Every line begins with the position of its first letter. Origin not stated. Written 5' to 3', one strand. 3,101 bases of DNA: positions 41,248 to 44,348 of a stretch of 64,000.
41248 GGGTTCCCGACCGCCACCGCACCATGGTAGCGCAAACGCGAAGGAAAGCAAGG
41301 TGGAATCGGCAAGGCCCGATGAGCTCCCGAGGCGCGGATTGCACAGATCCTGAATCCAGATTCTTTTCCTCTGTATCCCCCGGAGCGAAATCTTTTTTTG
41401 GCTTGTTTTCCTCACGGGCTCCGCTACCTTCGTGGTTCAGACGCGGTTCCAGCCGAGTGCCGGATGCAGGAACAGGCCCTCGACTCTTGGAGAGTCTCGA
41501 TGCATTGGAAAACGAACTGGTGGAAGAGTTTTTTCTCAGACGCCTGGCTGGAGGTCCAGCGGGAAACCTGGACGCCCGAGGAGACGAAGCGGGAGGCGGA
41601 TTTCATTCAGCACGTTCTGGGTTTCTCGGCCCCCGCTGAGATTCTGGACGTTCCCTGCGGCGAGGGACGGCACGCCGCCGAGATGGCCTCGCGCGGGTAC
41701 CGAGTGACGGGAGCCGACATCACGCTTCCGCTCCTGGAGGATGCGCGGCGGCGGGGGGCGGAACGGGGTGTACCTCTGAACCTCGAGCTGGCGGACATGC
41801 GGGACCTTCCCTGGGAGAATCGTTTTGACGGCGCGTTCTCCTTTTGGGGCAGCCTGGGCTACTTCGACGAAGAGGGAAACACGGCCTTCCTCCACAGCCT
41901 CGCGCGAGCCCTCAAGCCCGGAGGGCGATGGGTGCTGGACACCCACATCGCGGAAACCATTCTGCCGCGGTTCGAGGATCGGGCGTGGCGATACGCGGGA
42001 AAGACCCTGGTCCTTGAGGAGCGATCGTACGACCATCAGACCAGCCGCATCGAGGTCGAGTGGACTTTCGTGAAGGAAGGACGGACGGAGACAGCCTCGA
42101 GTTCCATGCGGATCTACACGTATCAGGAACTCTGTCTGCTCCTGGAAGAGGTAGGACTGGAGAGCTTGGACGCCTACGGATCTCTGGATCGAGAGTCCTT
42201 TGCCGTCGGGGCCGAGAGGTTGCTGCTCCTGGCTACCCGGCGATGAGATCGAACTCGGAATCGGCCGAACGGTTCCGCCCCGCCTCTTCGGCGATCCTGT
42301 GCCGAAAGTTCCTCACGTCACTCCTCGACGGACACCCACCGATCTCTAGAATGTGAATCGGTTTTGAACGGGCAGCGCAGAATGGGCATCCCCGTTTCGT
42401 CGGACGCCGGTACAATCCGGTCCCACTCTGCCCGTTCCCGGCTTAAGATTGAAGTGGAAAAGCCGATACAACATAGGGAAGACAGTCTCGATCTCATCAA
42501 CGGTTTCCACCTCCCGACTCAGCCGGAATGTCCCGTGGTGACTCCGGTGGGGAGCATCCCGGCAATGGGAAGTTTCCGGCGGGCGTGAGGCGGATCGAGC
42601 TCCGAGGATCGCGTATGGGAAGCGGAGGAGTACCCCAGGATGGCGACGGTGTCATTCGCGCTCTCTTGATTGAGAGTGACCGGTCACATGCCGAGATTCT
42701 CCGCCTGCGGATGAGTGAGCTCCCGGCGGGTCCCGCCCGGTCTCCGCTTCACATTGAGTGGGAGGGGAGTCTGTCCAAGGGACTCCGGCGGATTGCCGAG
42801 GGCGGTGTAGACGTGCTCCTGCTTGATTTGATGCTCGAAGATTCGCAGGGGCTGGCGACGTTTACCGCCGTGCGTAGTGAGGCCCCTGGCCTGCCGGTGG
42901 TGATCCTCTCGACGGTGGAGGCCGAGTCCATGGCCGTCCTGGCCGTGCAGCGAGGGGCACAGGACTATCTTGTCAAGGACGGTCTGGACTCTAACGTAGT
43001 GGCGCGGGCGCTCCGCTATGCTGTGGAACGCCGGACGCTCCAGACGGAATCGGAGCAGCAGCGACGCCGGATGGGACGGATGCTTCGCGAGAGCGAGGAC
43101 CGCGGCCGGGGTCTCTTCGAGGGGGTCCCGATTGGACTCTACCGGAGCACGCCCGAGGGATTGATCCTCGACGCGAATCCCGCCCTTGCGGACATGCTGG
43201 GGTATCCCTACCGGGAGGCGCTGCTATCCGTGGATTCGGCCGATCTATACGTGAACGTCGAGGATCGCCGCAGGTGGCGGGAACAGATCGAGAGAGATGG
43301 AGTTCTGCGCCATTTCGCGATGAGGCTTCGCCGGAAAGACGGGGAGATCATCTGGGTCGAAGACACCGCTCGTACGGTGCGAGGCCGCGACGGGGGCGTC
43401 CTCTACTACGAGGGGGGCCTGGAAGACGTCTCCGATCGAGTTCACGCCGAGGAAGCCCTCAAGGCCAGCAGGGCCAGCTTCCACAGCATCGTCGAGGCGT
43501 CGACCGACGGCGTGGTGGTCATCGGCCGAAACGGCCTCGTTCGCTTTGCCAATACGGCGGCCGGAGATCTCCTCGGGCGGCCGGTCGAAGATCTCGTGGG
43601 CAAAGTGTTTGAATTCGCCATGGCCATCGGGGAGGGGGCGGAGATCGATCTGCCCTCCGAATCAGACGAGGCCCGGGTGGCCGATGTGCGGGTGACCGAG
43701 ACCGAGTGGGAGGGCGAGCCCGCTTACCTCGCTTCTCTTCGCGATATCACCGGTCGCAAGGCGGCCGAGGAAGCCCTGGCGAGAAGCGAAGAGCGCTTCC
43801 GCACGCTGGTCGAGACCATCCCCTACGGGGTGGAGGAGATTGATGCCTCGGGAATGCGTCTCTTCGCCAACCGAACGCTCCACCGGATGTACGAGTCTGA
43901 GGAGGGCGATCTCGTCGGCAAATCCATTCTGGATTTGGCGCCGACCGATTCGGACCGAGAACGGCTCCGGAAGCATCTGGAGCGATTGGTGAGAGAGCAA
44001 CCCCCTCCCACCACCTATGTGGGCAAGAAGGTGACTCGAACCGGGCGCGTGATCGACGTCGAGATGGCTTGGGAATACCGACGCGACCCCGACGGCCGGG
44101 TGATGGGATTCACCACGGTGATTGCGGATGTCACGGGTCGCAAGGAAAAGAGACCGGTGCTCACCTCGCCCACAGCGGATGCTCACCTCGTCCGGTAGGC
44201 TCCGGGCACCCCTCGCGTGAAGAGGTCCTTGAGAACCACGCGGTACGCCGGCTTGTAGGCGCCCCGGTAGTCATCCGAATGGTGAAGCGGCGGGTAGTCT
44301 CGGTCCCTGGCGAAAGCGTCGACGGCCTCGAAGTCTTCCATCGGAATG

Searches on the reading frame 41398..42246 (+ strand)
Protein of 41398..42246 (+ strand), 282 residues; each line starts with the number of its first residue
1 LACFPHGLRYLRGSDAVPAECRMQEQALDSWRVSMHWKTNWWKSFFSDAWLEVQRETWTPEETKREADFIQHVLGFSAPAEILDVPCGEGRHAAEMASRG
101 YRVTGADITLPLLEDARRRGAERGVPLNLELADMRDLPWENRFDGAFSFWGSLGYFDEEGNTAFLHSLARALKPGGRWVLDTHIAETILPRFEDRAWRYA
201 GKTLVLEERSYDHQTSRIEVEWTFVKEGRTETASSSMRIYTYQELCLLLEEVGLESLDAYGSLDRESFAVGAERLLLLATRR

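Call 10: search_protein_families(library=pfam, proteins=[window:41398-42246:+], max_evalue=0.001)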
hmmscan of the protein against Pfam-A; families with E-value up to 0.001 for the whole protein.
window:41398-42246:+ (282 aa): 7 families
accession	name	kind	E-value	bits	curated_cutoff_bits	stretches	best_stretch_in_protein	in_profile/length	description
PF13649.12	Methyltransf_25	-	1.3e-19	71.1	27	1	82-176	1-97/97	Methyltransferase domain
PF08241.18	Methyltransf_11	-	4.2e-14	53.4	21.2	1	83-179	1-94/95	Methyltransferase domain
PF13847.12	Methyltransf_31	-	6.7e-10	39.3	27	1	81-190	6-119/145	Methyltransferase domain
PF08242.18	Methyltransf_12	-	5.6e-08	33.8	30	1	83-177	1-97/98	Methyltransferase domain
PF13489.12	Methyltransf_23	-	1.7e-07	31.6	27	1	67-255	10-160/164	Methyltransferase domain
PF01209.24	Ubie_methyltran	-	4.7e-05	23.3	20.1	1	68-182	37-154/233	ubiE/COQ5 methyltransferase family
PF02353.26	CMAS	-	0.0003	20.7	27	1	65-184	49-168/273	Mycolic acid cyclopropane synthetase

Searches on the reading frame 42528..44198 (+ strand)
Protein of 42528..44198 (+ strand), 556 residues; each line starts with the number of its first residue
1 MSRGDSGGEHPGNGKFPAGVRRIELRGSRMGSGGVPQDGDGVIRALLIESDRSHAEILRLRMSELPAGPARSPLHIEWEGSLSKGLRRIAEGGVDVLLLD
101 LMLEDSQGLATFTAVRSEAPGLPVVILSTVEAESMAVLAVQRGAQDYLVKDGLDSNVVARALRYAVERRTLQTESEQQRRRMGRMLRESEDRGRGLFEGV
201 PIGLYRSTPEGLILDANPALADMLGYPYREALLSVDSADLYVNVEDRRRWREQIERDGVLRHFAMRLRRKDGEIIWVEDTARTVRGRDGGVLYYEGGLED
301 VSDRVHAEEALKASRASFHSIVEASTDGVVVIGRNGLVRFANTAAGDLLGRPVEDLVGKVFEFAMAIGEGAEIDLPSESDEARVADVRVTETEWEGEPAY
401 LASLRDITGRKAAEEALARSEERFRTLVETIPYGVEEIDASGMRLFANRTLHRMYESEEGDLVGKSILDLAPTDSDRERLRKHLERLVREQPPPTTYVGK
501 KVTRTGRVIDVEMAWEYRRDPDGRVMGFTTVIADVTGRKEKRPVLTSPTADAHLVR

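Call 10: search_protein_families(library=pfam, proteins=[window:42528-44198:+], max_evalue=0.001)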
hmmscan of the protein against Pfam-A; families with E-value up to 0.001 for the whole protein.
window:42528-44198:+ (556 aa): 6 families
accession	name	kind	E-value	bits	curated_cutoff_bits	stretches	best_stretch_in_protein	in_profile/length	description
PF00989.32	PAS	-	3.6e-33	114.4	22.6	3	422-535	1-113/113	PAS fold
PF13426.13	PAS_9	-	3.9e-22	78.9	27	2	208-303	8-103/103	PAS domain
PF08448.16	PAS_4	-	1.4e-18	67.5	23.1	2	430-539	3-109/110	PAS fold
PF13188.13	PAS_8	-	2.8e-18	65.5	21.8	2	194-252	4-62/65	PAS domain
PF08447.18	PAS_3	-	1e-15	58.2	25.6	1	214-296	2-87/89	PAS fold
PF00072.30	Response_reg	-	3.8e-12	46.8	30.2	1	80-155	29-104/111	Response regulator receiver domain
